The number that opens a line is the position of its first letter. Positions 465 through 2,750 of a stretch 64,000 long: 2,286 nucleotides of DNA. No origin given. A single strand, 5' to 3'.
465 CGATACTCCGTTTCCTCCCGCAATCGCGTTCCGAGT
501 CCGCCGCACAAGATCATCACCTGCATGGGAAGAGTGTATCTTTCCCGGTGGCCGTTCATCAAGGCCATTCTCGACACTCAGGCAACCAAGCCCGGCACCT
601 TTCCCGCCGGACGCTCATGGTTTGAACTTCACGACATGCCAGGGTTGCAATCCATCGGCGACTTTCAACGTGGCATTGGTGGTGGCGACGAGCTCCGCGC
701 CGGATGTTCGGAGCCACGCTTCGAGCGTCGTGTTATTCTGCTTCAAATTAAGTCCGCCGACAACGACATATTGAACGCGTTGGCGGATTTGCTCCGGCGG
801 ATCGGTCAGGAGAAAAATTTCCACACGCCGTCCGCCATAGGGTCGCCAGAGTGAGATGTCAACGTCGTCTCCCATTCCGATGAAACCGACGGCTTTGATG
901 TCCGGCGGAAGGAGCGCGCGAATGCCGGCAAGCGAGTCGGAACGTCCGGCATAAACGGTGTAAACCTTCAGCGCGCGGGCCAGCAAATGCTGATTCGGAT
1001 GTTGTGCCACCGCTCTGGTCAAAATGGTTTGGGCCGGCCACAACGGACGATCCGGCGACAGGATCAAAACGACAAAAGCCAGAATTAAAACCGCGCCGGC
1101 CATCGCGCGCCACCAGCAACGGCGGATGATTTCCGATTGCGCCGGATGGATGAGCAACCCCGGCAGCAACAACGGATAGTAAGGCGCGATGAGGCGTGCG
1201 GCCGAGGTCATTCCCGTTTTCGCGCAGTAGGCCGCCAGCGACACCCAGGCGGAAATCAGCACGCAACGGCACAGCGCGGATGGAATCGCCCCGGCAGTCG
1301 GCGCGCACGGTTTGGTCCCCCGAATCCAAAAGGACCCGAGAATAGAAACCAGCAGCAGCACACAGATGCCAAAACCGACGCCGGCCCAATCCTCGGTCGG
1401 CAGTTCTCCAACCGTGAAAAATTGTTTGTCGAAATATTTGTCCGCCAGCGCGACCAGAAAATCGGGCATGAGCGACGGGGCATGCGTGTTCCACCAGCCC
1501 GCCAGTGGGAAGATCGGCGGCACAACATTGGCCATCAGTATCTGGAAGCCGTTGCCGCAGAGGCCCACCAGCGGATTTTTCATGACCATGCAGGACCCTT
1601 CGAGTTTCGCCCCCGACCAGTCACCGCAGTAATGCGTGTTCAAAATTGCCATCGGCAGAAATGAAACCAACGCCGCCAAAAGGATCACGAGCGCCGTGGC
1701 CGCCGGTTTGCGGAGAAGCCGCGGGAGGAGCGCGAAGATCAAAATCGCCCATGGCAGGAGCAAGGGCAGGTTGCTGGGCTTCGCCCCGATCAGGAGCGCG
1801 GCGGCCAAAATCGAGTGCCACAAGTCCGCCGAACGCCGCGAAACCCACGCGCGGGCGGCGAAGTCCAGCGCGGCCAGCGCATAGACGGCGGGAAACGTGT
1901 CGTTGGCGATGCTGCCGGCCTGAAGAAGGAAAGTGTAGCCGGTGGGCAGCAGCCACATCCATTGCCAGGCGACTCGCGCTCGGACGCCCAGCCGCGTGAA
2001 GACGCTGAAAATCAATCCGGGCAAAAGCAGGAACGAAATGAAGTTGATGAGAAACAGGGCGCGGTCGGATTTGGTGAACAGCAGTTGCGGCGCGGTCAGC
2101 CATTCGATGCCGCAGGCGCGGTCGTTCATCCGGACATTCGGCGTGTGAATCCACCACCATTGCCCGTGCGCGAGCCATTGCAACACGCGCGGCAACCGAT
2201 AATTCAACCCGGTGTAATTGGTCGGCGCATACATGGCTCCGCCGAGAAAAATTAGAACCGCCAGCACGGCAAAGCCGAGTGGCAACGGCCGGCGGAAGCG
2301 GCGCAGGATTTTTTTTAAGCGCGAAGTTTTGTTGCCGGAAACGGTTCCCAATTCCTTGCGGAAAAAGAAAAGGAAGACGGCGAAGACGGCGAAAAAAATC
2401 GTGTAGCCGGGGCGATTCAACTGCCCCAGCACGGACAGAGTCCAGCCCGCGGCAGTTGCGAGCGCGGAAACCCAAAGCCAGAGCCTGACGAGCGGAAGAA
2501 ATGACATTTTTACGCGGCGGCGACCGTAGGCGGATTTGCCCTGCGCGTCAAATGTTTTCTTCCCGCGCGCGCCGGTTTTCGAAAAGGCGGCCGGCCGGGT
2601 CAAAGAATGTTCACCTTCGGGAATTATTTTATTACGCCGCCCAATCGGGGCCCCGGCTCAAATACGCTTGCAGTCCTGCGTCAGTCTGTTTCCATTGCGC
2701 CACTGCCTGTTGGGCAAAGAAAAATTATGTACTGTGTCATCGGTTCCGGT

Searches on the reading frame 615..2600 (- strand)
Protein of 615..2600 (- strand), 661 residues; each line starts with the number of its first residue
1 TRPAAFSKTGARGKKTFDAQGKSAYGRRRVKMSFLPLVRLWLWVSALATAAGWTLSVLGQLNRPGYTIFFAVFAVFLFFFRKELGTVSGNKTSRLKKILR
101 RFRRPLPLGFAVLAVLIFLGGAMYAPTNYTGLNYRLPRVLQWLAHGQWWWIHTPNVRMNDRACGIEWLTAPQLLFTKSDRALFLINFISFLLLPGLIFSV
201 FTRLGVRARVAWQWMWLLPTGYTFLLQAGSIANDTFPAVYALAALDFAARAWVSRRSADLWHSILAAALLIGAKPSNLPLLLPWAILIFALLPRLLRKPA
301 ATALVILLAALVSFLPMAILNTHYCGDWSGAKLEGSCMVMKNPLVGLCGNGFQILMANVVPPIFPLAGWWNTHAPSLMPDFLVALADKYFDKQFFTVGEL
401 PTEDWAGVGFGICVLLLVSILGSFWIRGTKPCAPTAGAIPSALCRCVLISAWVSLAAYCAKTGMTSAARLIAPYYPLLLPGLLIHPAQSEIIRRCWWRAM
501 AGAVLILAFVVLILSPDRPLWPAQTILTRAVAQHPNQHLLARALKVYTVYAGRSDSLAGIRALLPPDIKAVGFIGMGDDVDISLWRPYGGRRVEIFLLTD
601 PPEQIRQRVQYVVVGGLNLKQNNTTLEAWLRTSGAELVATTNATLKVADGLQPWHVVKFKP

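Call 62: search_protein_families(library=padloc, alignment_id=A5, max_evalue=0.0001)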
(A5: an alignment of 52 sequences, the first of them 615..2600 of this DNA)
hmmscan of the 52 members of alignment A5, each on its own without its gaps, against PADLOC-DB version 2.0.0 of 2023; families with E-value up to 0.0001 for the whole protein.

A. member 1, window:615-2600:- (661 aa): 0 families

B. families by the number of members that match (of 52 scanned): 3 families
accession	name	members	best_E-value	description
PDLC00405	SduA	2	5e-09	DUF4263 domain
PDLC04055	PD-T4-6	1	8.3e-06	-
PDLC04725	PDC-M60B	1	1.9e-05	-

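Call 63: search_protein_families(library=pfam, alignment_id=A5, max_evalue=1e-8)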
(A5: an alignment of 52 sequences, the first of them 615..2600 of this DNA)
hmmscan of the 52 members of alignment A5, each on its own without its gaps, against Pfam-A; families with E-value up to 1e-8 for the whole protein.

A. member 1, window:615-2600:- (661 aa): 0 families

B. families by the number of members that match (of 52 scanned): 45 families (the first 25 are shown)
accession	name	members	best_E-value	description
PF00535.33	Glycos_transf_2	2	3.3e-35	Glycosyl transferase family 2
PF00072.30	Response_reg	2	2.8e-27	Response regulator receiver domain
PF13899.12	Thioredoxin_7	2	3.3e-12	Thioredoxin-like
PF00909.26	Ammonium_transp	1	2.8e-115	Ammonium Transporter Family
PF03190.21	Thioredox_DsbH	1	1.2e-78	Protein of unknown function, DUF255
PF00330.25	Aconitase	1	5.8e-78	Aconitase family (aconitate hydratase)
PF00206.25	Lyase_1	1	3.8e-71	Lyase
PF01168.26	Ala_racemase_N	1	4.9e-70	Alanine racemase, N-terminal domain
PF04461.18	DUF520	1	1.3e-57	Protein of unknown function (DUF520)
PF00180.25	Iso_dh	1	1.3e-56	Isocitrate/isopropylmalate dehydrogenase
PF02464.23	CinA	1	2.2e-56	Competence-damaged protein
PF02784.22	Orn_Arg_deC_N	1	2.7e-55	Pyridoxal-dependent decarboxylase, pyridoxal binding domain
PF00494.24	SQS_PSY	1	3.2e-52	Squalene/phytoene synthase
PF10996.14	Beta-Casp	1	8.8e-40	Beta-Casp domain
PF00842.27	Ala_racemase_C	1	3.2e-39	Alanine racemase, C-terminal domain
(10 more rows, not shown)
